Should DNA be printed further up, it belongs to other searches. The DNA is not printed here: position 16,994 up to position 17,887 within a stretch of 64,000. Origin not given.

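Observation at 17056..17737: Second promoter-equipped GC-rich insert between rfbG and rfbH, encoding a degenerate Nudix-like protein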

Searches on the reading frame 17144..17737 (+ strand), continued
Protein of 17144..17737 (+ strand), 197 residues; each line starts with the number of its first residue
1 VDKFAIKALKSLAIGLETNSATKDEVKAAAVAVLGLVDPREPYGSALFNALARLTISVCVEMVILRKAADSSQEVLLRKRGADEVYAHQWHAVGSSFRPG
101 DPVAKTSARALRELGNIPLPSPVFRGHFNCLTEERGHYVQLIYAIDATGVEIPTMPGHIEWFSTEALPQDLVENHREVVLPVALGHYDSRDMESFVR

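Call 39: search_solved_structures(query=A2, max_evalue=0.01, show_alignments=5)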
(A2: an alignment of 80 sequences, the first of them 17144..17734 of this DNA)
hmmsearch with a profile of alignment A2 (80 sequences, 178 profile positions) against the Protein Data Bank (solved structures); distinct sequences matched with E-value up to 0.01: 45.
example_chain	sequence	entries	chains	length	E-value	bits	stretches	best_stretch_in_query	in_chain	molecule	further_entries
2fml_A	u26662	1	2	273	4.5e-11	46.1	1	42-167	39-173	MutT/nudix family protein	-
4v14_A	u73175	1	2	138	2.4e-07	34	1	56-168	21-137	MUTATOR MUTT PROTEIN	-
3gz8_A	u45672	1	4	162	6.9e-07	32.5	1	43-168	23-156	MutT/nudix family protein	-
2yyh_A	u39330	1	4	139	7.6e-07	32.3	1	76-163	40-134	8-OXO-dGTPase domain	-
3hhj_A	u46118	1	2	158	8.6e-07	32.2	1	56-154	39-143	Mutator mutT protein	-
3gz5_A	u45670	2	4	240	1.8e-06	31.1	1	43-169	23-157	MutT/nudix family protein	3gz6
3ees_A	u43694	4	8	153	2.9e-06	30.5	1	58-167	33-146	Probable pyrophosphohydrolase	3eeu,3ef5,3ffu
3r03_A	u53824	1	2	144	8.3e-06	29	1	59-164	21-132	NUDIX hydrolase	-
2duk_A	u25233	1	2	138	8.5e-06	28.9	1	51-147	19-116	MS0616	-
7nnj_A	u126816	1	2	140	8.8e-06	28.9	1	51-147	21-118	Diphosphoinositol polyphosphate phosphohydrolase 2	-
5bs6_A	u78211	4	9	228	1.4e-05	28.2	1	44-156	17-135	transcriptional regulator AraR | transcriptional factor AraR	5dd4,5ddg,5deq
9t4d_A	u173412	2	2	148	1.7e-05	28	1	49-147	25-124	Diphosphoinositol polyphosphate phosphohydrolase 1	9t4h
5ltu_A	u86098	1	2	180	1.8e-05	27.9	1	51-147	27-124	Diphosphoinositol polyphosphate phosphohydrolase 2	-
1mut_A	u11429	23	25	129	3.2e-05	27.1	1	52-150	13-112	NUCLEOSIDE TRIPHOSPHATE PYROPHOSPHOHYDROLASE | Mutator mutT protein | 7,8-dihydro-8-oxoguanine-triphosphatase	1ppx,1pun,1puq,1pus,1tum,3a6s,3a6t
5x1x_A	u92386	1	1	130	4.5e-05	26.6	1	59-150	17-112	Mutator mutT protein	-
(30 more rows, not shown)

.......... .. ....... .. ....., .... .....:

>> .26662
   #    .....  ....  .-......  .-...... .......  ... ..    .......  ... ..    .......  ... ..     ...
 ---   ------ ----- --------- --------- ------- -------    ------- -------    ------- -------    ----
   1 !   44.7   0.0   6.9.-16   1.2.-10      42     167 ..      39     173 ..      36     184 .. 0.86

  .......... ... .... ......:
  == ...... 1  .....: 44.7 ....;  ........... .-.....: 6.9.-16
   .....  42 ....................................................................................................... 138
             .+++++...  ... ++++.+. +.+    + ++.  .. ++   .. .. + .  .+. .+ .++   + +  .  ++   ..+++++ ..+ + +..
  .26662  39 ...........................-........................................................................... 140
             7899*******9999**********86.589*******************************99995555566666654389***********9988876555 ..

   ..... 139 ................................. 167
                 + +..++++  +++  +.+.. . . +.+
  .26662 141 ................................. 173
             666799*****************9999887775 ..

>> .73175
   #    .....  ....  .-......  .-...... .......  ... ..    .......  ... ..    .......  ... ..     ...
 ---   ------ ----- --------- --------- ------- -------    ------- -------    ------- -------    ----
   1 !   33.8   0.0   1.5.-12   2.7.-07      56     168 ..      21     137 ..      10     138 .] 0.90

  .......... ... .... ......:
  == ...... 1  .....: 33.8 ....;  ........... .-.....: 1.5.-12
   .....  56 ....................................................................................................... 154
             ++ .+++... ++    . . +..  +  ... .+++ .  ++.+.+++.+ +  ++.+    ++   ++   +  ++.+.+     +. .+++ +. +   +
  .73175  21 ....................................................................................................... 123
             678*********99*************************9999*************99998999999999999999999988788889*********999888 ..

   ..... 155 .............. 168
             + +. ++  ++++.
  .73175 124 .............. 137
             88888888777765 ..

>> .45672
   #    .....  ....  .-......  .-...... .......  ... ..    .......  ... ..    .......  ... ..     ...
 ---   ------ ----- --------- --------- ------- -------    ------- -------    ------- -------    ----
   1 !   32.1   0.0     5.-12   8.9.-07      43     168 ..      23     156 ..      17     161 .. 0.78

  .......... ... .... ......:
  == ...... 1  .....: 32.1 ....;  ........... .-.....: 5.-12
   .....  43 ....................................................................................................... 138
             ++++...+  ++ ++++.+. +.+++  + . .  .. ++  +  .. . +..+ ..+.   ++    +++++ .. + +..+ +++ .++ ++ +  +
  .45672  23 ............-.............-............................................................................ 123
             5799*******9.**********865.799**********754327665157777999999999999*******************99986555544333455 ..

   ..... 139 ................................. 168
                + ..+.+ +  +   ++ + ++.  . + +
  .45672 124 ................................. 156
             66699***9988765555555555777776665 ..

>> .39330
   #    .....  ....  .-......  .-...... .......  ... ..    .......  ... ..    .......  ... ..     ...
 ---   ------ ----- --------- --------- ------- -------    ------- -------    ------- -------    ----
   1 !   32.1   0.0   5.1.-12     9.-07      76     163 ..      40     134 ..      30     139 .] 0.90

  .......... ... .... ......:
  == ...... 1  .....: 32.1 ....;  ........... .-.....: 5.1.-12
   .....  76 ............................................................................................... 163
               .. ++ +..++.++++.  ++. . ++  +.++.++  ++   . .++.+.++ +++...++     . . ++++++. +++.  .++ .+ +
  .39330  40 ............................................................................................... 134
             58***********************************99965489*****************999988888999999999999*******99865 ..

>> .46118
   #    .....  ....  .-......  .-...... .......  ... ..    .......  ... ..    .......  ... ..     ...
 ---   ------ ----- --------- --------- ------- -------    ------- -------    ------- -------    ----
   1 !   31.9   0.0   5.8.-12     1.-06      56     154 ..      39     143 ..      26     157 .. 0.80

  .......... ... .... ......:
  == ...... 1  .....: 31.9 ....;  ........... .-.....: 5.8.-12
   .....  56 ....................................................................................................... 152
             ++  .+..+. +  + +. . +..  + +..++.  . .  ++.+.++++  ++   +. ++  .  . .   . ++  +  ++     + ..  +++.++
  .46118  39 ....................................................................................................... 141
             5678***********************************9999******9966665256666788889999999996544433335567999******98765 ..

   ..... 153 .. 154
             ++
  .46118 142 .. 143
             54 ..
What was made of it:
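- Closest known: NrtR / AraR-type Nudix domains. Same: These are the best sequence matches among solved structures (2fml at 4.5e-11; call 39).
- Closest known: NrtR / AraR-type Nudix domains. Different: 2fml keeps the canonical REtkEE box (call 39).
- By overall sequence the family is closer to NrtR/ADPRase-like and MutT-like Nudix proteins (2fml at 4.5e-11) than to GDPMH (2e-3) (call 39).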

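Call 41: find_homologous_proteins(query=A2, max_evalue=1e-8)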
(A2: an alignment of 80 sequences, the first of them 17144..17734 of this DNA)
Query A2 (80 sequences) (197 aa, profile of the alignment): 24 proteins with E <= 1e-8 among 8000 candidates.
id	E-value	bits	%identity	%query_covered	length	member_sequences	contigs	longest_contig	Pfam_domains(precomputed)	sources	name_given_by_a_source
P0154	8.7e-64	233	36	85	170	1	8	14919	PF00293.35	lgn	-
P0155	2.9e-62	228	37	83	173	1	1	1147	-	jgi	jgi:ADP-ribose pyrophosphatase YjhB (NUDIX family)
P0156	1.4e-61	225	35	82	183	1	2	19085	-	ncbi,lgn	-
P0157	1.2e-60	222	40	79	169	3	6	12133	-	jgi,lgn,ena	-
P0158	3.1e-59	218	38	76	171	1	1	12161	-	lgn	-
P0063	4.4e-57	211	32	87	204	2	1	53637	PF00293.35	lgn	-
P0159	4.4e-57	211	37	80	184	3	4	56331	-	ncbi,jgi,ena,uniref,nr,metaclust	ncbi:MAG: hypothetical protein A3D34_02990 [Candidatus Staskawiczbacteria bacterium RIFCSPHIGHO2_02_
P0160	5.6e-54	201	34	81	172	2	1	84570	PF00293.35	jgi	jgi:ADP-ribose pyrophosphatase YjhB (NUDIX family)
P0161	6.6e-54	200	40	90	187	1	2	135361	-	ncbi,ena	ncbi:MAG: hypothetical protein AAB558_03250 [Patescibacteria group bacterium]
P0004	6.9e-53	197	54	99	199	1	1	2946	-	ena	-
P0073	7.5e-53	197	25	81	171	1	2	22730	PF00293.35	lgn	-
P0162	1.3e-52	196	30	83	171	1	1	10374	PF00293.35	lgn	-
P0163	2.4e-50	189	27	81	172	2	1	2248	PF00293.35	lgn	-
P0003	1.4e-49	186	70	97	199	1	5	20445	PF00293.35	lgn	-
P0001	3.7e-49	185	100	100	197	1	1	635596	-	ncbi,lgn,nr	ncbi:MAG: hypothetical protein Q7S04_03645 [Candidatus Moranbacteria bacterium]|nr:hypothetical prot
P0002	1.8e-48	183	70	97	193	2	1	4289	-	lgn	-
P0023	2.1e-48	182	37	81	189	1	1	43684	PF00293.35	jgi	jgi:ADP-ribose pyrophosphatase YjhB (NUDIX family)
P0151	1.7e-43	166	29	70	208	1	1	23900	PF00293.35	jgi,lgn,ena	-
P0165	1.3e-23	102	31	80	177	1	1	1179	PF00293.35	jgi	jgi:hypothetical protein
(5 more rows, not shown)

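Call 42: find_encoding_contigs(protein=P0161, flank=6000, max_places=2)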
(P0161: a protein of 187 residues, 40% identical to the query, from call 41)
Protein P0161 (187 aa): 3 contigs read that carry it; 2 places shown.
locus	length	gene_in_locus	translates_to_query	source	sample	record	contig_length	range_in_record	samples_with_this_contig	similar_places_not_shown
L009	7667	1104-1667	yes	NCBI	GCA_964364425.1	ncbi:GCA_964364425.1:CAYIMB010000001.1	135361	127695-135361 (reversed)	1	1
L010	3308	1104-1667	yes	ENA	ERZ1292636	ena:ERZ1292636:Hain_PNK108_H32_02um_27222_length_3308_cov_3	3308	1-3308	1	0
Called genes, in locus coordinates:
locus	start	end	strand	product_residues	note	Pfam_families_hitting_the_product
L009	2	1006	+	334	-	?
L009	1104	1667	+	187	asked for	-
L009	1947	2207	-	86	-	-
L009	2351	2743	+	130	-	PF00416:Ribosomal_S13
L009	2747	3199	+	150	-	PF00411:Ribosomal_S11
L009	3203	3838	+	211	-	PF00163:Ribosomal_S4, PF01479:S4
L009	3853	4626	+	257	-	PF01193:RNA_pol_L, PF01000:RNA_pol_A_bac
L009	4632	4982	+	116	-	PF01196:Ribosomal_L17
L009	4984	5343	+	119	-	PF00572:Ribosomal_L13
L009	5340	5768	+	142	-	PF00380:Ribosomal_S9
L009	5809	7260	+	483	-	PF01943:Polysacc_synt, PF13440:Polysacc_synt_3, PF03023:MurJ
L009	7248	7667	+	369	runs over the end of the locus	PF13579:Glyco_trans_4_4, PF13439:Glyco_transf_4, PF20706:GT4-conflict (weak), PF00534:Glycos_transf_1, PF13692:Glyco_trans_1_4, PF13524:Glyco_trans_1_2 (weak)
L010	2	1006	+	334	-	?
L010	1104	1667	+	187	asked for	-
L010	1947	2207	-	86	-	-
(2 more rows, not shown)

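Call 43: find_encoding_contigs(protein=P0159, flank=6000, max_places=2)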
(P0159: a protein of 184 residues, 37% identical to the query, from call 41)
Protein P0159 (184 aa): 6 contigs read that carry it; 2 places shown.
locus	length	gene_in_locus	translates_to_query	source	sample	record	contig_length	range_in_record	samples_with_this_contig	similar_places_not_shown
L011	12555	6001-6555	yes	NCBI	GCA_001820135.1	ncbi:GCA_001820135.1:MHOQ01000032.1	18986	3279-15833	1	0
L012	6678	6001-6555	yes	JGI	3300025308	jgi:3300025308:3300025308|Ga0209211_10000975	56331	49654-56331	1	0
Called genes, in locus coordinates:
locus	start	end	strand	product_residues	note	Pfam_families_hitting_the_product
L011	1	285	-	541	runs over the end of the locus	-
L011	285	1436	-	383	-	PF13439:Glyco_transf_4, PF13579:Glyco_trans_4_4 (weak), PF20706:GT4-conflict, PF00534:Glycos_transf_1, PF13692:Glyco_trans_1_4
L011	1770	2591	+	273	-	PF08759:GT-D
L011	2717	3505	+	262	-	PF00483:NTP_transferase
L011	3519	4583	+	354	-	PF01073:3Beta_HSD, PF01370:Epimerase, PF02719:Polysacc_synt_2 (faint), PF16363:GDP_Man_Dehyd, PF07993:NAD_binding_4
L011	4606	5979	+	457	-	PF03721:UDPG_MGDP_dh_N, PF00984:UDPG_MGDP_dh, PF03720:UDPG_MGDP_dh_C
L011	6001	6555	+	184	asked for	-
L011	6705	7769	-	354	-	-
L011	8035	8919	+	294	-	-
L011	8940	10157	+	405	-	PF08421:Methyltransf_13, PF13489:Methyltransf_23, PF08241:Methyltransf_11 (weak), PF08242:Methyltransf_12 (weak), PF08484:Methyltransf_14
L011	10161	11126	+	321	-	PF00535:Glycos_transf_2, PF13641:Glyco_tranf_2_3 (weak)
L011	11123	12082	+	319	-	PF00106:adh_short (faint), PF01073:3Beta_HSD, PF01370:Epimerase, PF02719:Polysacc_synt_2, PF04321:RmlD_sub_bind, PF16363:GDP_Man_Dehyd, PF07993:NAD_binding_4 (weak)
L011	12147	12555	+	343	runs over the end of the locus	PF00852:Glyco_transf_10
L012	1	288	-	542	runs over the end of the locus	-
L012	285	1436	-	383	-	PF13439:Glyco_transf_4, PF13579:Glyco_trans_4_4 (weak), PF20706:GT4-conflict, PF00534:Glycos_transf_1, PF13692:Glyco_trans_1_4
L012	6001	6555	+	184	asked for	-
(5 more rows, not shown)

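Call 44: find_encoding_contigs(protein=P0160, flank=6000, max_places=2)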
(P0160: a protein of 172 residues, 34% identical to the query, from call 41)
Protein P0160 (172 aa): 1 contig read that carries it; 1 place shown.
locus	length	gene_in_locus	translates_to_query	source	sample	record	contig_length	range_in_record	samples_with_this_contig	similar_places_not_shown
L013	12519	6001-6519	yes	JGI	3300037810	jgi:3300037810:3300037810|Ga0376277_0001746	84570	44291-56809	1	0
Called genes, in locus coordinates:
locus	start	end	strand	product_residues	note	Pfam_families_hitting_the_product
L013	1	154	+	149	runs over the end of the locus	PF00293:NUDIX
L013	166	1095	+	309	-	PF01370:Epimerase, PF02719:Polysacc_synt_2 (faint), PF04321:RmlD_sub_bind, PF16363:GDP_Man_Dehyd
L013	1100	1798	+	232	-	PF12919:TcdA_TcdB (faint), PF04488:Gly_transf_sug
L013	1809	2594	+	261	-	PF00535:Glycos_transf_2, PF10111:Glyco_tranf_2_2 (weak), PF13641:Glyco_tranf_2_3 (weak)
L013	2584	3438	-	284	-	PF01531:Glyco_transf_11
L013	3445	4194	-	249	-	PF03269:DUF268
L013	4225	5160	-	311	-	PF05050:Methyltransf_21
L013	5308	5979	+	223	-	PF01966:HD (weak)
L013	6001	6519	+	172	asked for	PF00293:NUDIX (faint)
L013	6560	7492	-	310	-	PF01370:Epimerase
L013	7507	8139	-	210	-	PF00702:Hydrolase (weak), PF13419:HAD_2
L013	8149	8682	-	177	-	PF01965:DJ-1_PfpI, PF17124:ThiJ_like (faint)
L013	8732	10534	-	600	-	PF02776:TPP_enzyme_N, PF00205:TPP_enzyme_M, PF02775:TPP_enzyme_C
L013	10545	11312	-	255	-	-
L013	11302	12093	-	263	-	-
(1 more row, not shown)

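Call 45: predict_structure(alignment_id=A2)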
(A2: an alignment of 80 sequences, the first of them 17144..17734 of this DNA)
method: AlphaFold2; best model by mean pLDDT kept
length: 197 residues; sequences in the alignment: 80
mean_pLDDT: 94.1   pTM: 0.86
mean pLDDT of the five models: 94.1, 93.3, 93.1, 92.7, 92.0
residues with pLDDT >= 90: 184; 70-90: 3; 50-70: 7; < 50: 3
segments of 3 or more residues with pLDDT < 50: 195-197
pLDDT, mean of each block of 10 residues (from residue 1): 93 96 96 95 93 96 98 98 97 97 97 95 96 95 98 97 98 97 85 52
secondary structure, 60 per line:
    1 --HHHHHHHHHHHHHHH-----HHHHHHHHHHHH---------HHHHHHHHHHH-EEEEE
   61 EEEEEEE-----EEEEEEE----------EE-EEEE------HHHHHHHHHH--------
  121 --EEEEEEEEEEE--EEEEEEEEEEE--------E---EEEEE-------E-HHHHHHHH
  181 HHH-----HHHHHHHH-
elements in order: H3-17 H23-34 H44-54 E56-67 E73-79 E93-96 H103-112 E123-133 E136-146 E159-163 H173-183 H189-196
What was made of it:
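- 17144..17737 (+): CDS of 197 aa: three N-terminal helices plus a Nudix fold, with modified Nudix box G94-SSFRPG-D101-x7-R109-ALR-E113-LG. AF2 pLDDT 94.1 (call 45).
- On Nudix superfamily (fold level): AF2 model with pLDDT 94.1 and pTM 0.86 (call 45).
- On CDP-Chase / UDP-Xase family: Model helices at 3-17, 23-34 and 44-54, then the Nudix domain (call 45).
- On NrtR-type regulators: The protein ends about 15 residues after the Nudix domain (call 45).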

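Call 48: fold_search(model_id=the predicted structure, library=pdb)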
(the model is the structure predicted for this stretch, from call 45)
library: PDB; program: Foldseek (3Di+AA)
matches with E <= 10: 924; with E <= 0.001: 366
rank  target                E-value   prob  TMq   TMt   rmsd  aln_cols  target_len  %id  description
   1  6nci_B                9.9e-08  1.00  0.48  0.48  11.7       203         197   13  Crystal structure of CDP-Chase: Vector data collection (released 2019-02-06)
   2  8fay_D                2.5e-07  1.00  0.55  0.29  11.6       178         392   18  Human MUTYH adenine glycosylase bound to DNA containing a transition state analog (1N) paired with d(8-oxo-G) (released 2024-05-29)
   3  6nch_B                2.7e-07  1.00  0.48  0.48  11.6       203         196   13  Crystal structure of CDP-Chase: Raster data collection (released 2019-02-06)
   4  6uuf_B                2.9e-07  1.00  0.46  0.57   6.5       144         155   12  Crystal structure of a Nudix Hydrolase from M. Smegmatis, RenU (released 2021-05-12)
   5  1x51_MODEL_1_A        3.3e-07  1.00  0.50  0.62   4.0       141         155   18  Solution structure of the NUDIX domain from human A/G-specific adenine DNA glycosylase alpha-3 splice isoform (released 2005-11-15)
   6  5bs6_D                3.7e-07  1.00  0.54  0.48   5.8       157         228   18  Apo structure of transcriptional factor AraR from Bacteroides thetaiotaomicron VPI (released 2015-06-17)
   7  5bs6_B                4.2e-07  1.00  0.54  0.48   3.2       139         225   19  Apo structure of transcriptional factor AraR from Bacteroides thetaiotaomicron VPI (released 2015-06-17)
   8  2yyh_A                5.4e-07  1.00  0.52  0.72   3.8       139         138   21  Crystal structure of Nudix family protein from Aquifex aeolicus (released 2007-11-06)
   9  7efa_B                5.7e-07  1.00  0.54  0.71   2.9       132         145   17  Crystal structure of the complex between the C-terminal domain of mouse MUTYH and human PCNA (released 2021-06-23)
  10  4hvy                  5.7e-07  1.00  0.47  0.66   4.4       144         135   20  A thermostable variant of human NUDT18 NUDIX domain obtained by Hot Colony Filtration (released 2014-01-01)
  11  3i9x                  6.5e-07  1.00  0.54  0.67   5.4       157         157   17  Crystal structure of a mutT/nudix family protein from Listeria innocua (released 2009-07-28)
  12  7ef8_A                6.9e-07  1.00  0.54  0.28   7.4       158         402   18  Crystal structure of mouse MUTYH in complex with DNA containing AP site analogue:8-oxoG (Form I) (released 2021-06-23)
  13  5dd4                  7.3e-07  1.00  0.56  0.51   2.7       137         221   19  Apo structure of transcriptional factor AraR from Bacteroides thetaiotaomicron VPI (released 2015-09-09)
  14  2gt2_A                7.8e-07  1.00  0.54  0.68   3.4       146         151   19  Structure of the E. coli GDP-mannose mannosyl hydrolase (released 2006-12-12)
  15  7nr6_A                8.8e-07  1.00  0.51  0.64   4.1       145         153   23  Structure of NUDT15 in complex with NSC56456 (released 2022-03-23)
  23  5bs6_A                1.4e-06  1.00  0.56  0.50   2.7       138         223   19  Apo structure of transcriptional factor AraR from Bacteroides thetaiotaomicron VPI (released 2015-06-17)
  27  5bs6_C                1.5e-06  1.00  0.53  0.47   5.8       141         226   20  Apo structure of transcriptional factor AraR from Bacteroides thetaiotaomicron VPI (released 2015-06-17)
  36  3gz8_C                1.9e-06  1.00  0.54  0.66   7.6       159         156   15  Cocrystal structure of NUDIX domain of Shewanella oneidensis NrtR complexed with ADP ribose (released 2009-06-09)
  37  3q1p_A                1.9e-06  1.00  0.48  0.47  10.8       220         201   12  Crystal structure of CDP-Chase (released 2011-07-13)
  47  3q1p_B                2.4e-06  1.00  0.44  0.44  12.1       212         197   13  Crystal structure of CDP-Chase (released 2011-07-13)
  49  3gz5_A                2.5e-06  1.00  0.51  0.47   3.9       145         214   16  Crystal structure of Shewanella oneidensis NrtR (released 2009-06-09)
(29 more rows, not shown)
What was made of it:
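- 17144..17737 (+): Foldseek probability 1.0 to Nudix structures (call 48).
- On Nudix superfamily (fold level): There are 366 PDB matches at E<=1e-3; the 50 listed are all Nudix-fold proteins or domains at probability 1.00 (call 48).
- On CDP-Chase / UDP-Xase family: Full-length Foldseek alignment to 6nci and 3q1p (call 48).
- Closest known: CDP-Chase / UDP-X diphosphatase family. Same: It is the top Foldseek hit, aligned over the full length (call 48).
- Nudix fold with N-terminal helices: calls 45, 48. The best sequence and fold matches include NrtR-type proteins: 2fml, 3gz5/3gz8 and AraR 5bs6 (calls 39, 48).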

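Call 65: find_related_loci(query=A1, collection=metagenome_contigs, flank=6000)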
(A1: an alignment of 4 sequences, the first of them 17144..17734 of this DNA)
Query A1 (197 aa) in metagenome_contigs; peptide patterns used: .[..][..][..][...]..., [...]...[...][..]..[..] (x = any residue, [..] = any of these).
157 stretches matched a pattern; 4 encode a relative of the query (tblastn E <= 1e-3); 4 distinct loci.
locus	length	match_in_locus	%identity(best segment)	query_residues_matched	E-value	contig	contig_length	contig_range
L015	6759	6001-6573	34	6-190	4e-26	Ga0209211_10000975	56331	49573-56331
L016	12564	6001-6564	34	6-187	8e-26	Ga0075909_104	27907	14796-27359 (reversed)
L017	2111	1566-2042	38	24-189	6e-23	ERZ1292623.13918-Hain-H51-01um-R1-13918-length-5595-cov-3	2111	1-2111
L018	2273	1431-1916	34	22-183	2e-18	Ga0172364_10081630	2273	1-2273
